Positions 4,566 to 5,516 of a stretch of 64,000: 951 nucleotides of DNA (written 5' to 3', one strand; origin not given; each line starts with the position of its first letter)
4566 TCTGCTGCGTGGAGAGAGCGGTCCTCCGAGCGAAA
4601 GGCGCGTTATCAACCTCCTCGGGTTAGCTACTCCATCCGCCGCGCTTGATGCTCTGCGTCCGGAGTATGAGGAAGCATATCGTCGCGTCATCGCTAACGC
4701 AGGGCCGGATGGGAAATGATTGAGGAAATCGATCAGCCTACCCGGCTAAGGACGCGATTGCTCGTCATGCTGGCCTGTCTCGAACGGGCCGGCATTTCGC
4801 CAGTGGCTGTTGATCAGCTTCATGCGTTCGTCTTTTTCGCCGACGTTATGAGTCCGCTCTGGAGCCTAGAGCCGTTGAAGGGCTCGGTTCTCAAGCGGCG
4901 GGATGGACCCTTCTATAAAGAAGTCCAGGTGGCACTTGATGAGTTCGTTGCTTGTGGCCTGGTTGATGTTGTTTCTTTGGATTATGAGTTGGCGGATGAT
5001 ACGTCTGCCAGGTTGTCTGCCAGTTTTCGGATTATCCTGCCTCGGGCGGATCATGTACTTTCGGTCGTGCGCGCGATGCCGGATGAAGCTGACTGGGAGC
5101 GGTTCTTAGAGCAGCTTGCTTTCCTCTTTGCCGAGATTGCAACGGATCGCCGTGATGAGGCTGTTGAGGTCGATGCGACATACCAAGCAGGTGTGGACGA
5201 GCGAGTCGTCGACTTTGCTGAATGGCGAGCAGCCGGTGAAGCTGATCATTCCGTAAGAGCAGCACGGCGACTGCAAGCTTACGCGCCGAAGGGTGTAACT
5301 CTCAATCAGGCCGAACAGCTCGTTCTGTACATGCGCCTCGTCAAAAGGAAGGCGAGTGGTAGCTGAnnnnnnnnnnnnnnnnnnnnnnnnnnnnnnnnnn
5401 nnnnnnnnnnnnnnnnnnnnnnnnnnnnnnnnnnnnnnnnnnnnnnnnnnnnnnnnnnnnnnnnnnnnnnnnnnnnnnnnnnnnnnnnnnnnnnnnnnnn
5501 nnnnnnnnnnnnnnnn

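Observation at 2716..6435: Translationally coupled ATPase / middle protein / PD-(D/E)xK nuclease operon: candidate non-canonical Lamassu- or ABC-3C-like defence system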

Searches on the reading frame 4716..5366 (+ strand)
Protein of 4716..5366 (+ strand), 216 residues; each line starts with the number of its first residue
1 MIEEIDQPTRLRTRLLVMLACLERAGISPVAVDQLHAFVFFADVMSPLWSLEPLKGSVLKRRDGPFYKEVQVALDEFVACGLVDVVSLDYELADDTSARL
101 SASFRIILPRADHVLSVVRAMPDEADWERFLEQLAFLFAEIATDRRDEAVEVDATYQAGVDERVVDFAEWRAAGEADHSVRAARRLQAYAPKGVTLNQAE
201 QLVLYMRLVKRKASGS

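Call 3: search_protein_families(library=pfam, proteins=[window:4716-5366:+], max_evalue=0.1)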
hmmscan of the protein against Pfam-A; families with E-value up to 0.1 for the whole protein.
window:4716-5366:+ (216 aa): 0 families

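Call 4: search_protein_families(library=padloc, proteins=[window:4716-5366:+], max_evalue=0.1)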
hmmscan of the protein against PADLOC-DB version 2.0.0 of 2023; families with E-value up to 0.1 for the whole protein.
window:4716-5366:+ (216 aa): 0 families

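Call 5: search_protein_families(library=ncbifam, proteins=[window:4716-5366:+], max_evalue=0.1)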
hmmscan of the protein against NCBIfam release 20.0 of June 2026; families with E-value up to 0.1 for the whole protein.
window:4716-5366:+ (216 aa): 0 families

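Call 6: find_homologous_proteins(query=window:4716-5366:+)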
Query window:4716-5366:+ (216 aa): 20 proteins with E <= 0.001 among 1112 candidates.
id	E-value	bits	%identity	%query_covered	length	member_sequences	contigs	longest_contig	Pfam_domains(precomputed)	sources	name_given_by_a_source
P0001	5.5e-134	462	100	100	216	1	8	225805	-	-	-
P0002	1.2e-81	291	64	98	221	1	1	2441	-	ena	-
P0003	5.4e-77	276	65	87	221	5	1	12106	-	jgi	jgi:hypothetical protein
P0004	9.2e-76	272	63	94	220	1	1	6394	-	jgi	jgi:hypothetical protein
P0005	2.8e-74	267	65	91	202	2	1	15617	-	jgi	jgi:hypothetical protein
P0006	9.2e-74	266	63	95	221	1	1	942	-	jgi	jgi:hypothetical protein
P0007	7.1e-73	263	66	91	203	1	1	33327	-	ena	-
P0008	9.1e-63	230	57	95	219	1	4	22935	-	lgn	-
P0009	5.2e-62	227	59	90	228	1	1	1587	-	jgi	jgi:hypothetical protein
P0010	1.4e-49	187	48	95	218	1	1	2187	-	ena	-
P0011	1.3e-47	180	44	95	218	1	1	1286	-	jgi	-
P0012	4.0e-45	172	44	95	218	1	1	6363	-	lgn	-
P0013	3.3e-44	169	46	96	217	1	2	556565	-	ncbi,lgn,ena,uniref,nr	ncbi:hypothetical protein [Rhodovarius lipocyclicus]|uniref:hypothetical protein n=1 Tax=Rhodovarius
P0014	3.5e-44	169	46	96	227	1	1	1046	-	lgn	-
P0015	4.5e-44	169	45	93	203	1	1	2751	-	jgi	jgi:hypothetical protein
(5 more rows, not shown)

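Call 8: find_encoding_contigs(protein=P0013, flank=8000, max_places=3)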
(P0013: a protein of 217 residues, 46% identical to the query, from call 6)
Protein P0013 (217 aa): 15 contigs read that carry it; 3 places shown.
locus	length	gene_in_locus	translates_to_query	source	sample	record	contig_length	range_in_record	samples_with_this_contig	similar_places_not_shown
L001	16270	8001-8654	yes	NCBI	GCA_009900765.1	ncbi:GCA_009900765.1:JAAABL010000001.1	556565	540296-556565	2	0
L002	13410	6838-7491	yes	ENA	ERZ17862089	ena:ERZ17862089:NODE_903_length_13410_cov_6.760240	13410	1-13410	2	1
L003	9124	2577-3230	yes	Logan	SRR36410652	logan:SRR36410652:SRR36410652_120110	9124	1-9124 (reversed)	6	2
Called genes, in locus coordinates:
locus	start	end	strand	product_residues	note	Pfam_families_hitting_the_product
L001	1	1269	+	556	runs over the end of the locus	PF02366:PMT (weak), PF13231:PMT_2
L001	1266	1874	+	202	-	PF09335:VTT_dom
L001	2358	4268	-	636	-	PF00239:Resolvase, PF07508:Recombinase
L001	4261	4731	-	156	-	PF11149:DUF2924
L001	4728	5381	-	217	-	PF11994:DUF3489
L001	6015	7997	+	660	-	-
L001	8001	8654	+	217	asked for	-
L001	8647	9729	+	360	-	-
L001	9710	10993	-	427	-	-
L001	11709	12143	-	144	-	-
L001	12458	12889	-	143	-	-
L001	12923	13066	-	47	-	-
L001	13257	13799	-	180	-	-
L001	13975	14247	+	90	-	PF13560:HTH_31, PF12844:HTH_19, PF01381:HTH_3, PF13443:HTH_26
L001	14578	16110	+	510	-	PF02195:ParB_N, PF01555:N6_N4_Mtase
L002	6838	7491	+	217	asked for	-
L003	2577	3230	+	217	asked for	-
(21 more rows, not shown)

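Call 9: find_encoding_contigs(protein=P0007, flank=8000, max_places=3)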
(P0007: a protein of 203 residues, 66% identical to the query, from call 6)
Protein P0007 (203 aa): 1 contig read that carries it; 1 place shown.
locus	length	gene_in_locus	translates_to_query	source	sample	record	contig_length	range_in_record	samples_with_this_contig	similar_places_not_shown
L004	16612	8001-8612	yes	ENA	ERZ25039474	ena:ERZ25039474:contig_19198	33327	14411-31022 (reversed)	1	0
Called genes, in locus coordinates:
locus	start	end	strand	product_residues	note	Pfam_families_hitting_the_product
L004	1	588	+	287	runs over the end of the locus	PF09347:DUF1989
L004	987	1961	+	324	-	PF01738:DLH, PF12146:Hydrolase_4 (faint), PF00326:Peptidase_S9 (faint), PF02230:Abhydrolase_2 (weak)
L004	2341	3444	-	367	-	PF14319:Zn_Tnp_IS91, PF04986:Y2_Tnp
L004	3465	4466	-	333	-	PF13495:Phage_int_SAM_4, PF00589:Phage_integrase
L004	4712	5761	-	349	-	PF02899:Phage_int_SAM_1 (faint), PF13495:Phage_int_SAM_4 (weak), PF00589:Phage_integrase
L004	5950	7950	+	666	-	-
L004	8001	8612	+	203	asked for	-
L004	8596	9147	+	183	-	-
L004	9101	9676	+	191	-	-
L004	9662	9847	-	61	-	-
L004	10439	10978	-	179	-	-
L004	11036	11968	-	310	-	PF08843:AbiEii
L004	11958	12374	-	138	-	PF19570:DUF6088 (weak)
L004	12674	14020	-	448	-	-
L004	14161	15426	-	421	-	PF04465:DUF499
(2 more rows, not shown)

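Call 10: find_encoding_contigs(protein=P0008, flank=8000, max_places=3)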
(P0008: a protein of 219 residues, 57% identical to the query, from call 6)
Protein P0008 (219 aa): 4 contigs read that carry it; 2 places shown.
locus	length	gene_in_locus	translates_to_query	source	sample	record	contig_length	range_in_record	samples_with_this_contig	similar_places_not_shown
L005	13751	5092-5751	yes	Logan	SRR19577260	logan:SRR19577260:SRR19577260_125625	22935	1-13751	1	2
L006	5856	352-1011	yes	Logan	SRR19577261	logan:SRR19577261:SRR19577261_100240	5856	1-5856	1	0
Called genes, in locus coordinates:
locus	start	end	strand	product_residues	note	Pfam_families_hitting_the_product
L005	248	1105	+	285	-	-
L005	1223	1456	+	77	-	-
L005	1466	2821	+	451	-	PF00078:RVT_1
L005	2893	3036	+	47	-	-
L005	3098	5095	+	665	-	PF13476:AAA_23 (faint)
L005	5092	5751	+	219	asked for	-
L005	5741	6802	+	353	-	-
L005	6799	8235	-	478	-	PF01555:N6_N4_Mtase (faint)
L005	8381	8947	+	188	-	PF00239:Resolvase, PF02796:HTH_7, PF00440:TetR_N (weak)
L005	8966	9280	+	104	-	PF12728:HTH_17 (weak)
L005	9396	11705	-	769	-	-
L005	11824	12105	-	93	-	PF13560:HTH_31, PF12844:HTH_19 (weak), PF01381:HTH_3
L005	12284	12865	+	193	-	-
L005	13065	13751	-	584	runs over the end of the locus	-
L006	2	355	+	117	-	?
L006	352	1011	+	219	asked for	-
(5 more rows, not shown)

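Call 22: search_solved_structures(query=A2, max_evalue=10)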
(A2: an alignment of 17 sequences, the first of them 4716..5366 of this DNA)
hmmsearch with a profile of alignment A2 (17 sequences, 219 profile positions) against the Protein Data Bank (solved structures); distinct sequences matched with E-value up to 10: 1.
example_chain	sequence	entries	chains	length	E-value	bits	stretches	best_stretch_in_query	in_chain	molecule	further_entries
3mx9_A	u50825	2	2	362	0.14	14.9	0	99-134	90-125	Protein scV3V2(G19S) | scV3V2(G19S)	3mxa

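Call 31: predict_structure(alignment_id=A2)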
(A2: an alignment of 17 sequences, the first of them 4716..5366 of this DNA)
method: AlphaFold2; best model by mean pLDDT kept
length: 216 residues; sequences in the alignment: 17
mean_pLDDT: 72.7   pTM: 0.73
mean pLDDT of the five models: 72.7, 72.8, 70.3, 66.6, 66.5
residues with pLDDT >= 90: 40; 70-90: 106; 50-70: 34; < 50: 36
segments of 3 or more residues with pLDDT < 50: 1-3, 144-175
pLDDT, mean of each block of 10 residues (from residue 1): 63 91 90 89 75 60 76 93 90 68 92 87 78 86 46 31 34 53 77 74 77 67
secondary structure, 60 per line:
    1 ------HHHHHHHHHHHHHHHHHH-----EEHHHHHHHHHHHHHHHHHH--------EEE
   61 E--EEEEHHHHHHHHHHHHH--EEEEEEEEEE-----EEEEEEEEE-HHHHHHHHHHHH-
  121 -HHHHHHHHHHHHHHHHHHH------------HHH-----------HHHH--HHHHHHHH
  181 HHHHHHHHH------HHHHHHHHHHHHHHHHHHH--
elements in order: H7-24 H32-49 E58-61 E64-67 H68-80 E83-92 E98-106 H108-119 H122-140 H167-170 H173-189 H196-214

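Call 36: fold_search(model_id=the predicted structure, library=pdb)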
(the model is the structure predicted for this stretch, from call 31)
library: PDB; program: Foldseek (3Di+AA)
matches with E <= 10: 208; with E <= 0.001: 1
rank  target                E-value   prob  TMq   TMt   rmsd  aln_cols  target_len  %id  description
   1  7yk3_B                7.2e-04  1.00  0.39  0.44  10.9       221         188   14  Crystal structure of DarTG toxin-antitoxin complex from Mycobacterium tuberculosis (released 2023-05-31)
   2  7yk3_D                1.9e-03  1.00  0.43  0.48  11.9       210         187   14  Crystal structure of DarTG toxin-antitoxin complex from Mycobacterium tuberculosis (released 2023-05-31)
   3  7d58_O                6.6e-02  0.15  0.14  0.08  22.1       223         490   13  cryo-EM structure of human RNA polymerase III in elongating state (released 2021-02-17)
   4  7a6h_O                9.8e-02  0.28  0.19  0.10  20.5       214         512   13  Cryo-EM structure of human apo RNA Polymerase III (released 2021-02-03)
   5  5gpy_A                2.2e-01  0.51  0.21  0.24  17.2       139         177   14  Crystal structure of the human TFIIE complex (released 2016-11-02)
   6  7z1o_O                2.6e-01  0.30  0.17  0.08  17.2       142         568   12  Structure of yeast RNA Polymerase III PTC + NTPs (released 2022-08-31)
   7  7nvs_W                3.6e-01  0.33  0.19  0.22  12.1       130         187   13  RNA polymerase II core pre-initiation complex with closed promoter DNA in proximal position (released 2021-05-05)
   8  1j0r_A                4.9e-01  0.82  0.31  0.52   5.2       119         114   10  Crystal structure of the replication termination protein mutant C110S (released 2003-11-20)
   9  7z1l_O                5.4e-01  0.20  0.17  0.08  16.8       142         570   12  Structure of yeast RNA Polymerase III Pre-Termination Complex (PTC) (released 2022-08-31)
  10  7o4i_W                6.6e-01  0.20  0.23  0.17  19.5       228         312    9  Yeast RNA polymerase II transcription pre-initiation complex with initial transcription bubble (released 2021-06-16)
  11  1f4k_A                8.1e-01  0.82  0.32  0.53   5.6       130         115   11  CRYSTAL STRUCTURE OF THE REPLICATION TERMINATOR PROTEIN/B-SITE DNA COMPLEX (released 2001-06-08)
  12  6f40_O                9.9e-01  0.14  0.15  0.07  17.5       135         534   11  RNA Polymerase III open complex (released 2018-01-17)
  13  6qx2_r                9.9e-01  0.07  0.11  0.06  28.3       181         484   15  3.4A structure of benzoisoxazole 3 with S.aureus DNA gyrase and DNA (released 2019-04-17)
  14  2e1n_A                1.0e+00  0.38  0.26  0.42   5.2       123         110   11  Crystal structure of the Cyanobacterium circadian clock modifier Pex (released 2006-11-28)
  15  7nvr_W                1.1e+00  0.10  0.20  0.21  20.3       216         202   12  Human Mediator with RNA Polymerase II Pre-initiation complex (released 2021-05-05)
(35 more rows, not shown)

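Call 64: search_protein_representatives(alignment_id=A2)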
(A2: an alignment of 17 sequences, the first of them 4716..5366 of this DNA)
Query: 17 sequences, 219 profile positions. Proteins with E-value up to 0.001 (for the whole library): 295; up to 1e-10: 227; up to 1e-30: 55. The best 150 are listed.
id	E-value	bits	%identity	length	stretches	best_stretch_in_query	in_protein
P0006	4.9e-102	356.5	-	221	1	1-219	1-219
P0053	7.2e-68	244.8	-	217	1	5-218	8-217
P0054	8.7e-67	241.2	-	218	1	4-217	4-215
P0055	8.8e-65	234.7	-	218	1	6-217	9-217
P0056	6.3e-60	218.8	-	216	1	6-218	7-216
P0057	6.2e-59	215.6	-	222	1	6-218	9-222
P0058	3.5e-55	203.3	-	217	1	11-217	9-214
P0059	7.7e-49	182.6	-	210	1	12-215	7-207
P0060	1.2e-48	181.9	-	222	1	3-218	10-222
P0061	6.2e-48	179.6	-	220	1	13-217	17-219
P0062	1.3e-46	175.3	-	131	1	9-133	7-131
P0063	9.2e-46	172.5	-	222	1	6-215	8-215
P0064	3.8e-45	170.5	-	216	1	12-218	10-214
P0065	4.7e-44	166.9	-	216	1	10-218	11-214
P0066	1.2e-43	165.6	-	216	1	8-216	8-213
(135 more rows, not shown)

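Call 82: find_encoding_contigs(protein=window:4716-5366:+, flank=10000, max_places=4)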
Protein window:4716-5366:+ (216 aa): 16 contigs read that carry it; 4 places shown.
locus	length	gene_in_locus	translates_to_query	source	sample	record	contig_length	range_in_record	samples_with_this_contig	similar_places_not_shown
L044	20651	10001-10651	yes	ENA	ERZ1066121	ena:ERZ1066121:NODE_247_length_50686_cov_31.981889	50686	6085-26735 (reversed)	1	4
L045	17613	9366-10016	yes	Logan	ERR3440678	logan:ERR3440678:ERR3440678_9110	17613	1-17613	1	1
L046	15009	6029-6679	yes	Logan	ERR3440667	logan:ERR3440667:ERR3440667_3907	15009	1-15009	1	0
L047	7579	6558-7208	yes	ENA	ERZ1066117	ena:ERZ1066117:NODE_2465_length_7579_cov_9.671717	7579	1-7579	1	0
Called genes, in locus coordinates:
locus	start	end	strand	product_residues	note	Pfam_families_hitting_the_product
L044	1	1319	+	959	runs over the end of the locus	PF07916:TraG_N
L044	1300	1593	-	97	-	-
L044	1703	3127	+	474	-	PF00580:UvrD-helicase, PF13245:AAA_19, PF01443:Viral_helicase1 (faint), PF13361:UvrD_C, PF13538:UvrD_C_2 (faint)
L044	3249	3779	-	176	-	-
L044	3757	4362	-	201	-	PF08808:RES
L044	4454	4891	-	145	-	PF20432:Xre-like-HTH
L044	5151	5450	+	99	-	PF01381:HTH_3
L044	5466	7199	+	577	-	PF02384:N6_Mtase, PF07669:Eco57I, PF12950:TaqI_C (weak)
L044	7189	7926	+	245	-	PF04555:XhoI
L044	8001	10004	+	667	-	-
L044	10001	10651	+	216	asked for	-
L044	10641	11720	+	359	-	-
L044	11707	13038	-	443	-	PF01555:N6_N4_Mtase (faint)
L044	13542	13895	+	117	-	-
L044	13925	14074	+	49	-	-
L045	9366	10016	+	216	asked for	-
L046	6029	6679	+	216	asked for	-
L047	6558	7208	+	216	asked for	-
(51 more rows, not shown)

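Call 83: search_protein_families(library=pfam, alignment_id=A2, max_evalue=1)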
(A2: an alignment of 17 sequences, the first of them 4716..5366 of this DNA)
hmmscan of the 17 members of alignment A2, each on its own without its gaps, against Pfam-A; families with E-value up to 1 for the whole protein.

A. member 1, window:4716-5366:+ (216 aa): 0 families

B. families by the number of members that match (of 17 scanned): 1 family
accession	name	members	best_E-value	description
PF00036.39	EF-hand_1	1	0.91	EF hand domain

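Call 88: search_protein_families(library=padloc, alignment_id=A2, max_evalue=0.1)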
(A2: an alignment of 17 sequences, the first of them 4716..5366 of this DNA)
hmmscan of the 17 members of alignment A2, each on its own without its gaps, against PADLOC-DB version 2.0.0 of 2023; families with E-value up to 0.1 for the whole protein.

A. member 1, window:4716-5366:+ (216 aa): 0 families

B. families by the number of members that match (of 17 scanned): 1 family
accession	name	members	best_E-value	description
PDLC03684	HEase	2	0.053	homing endonuclease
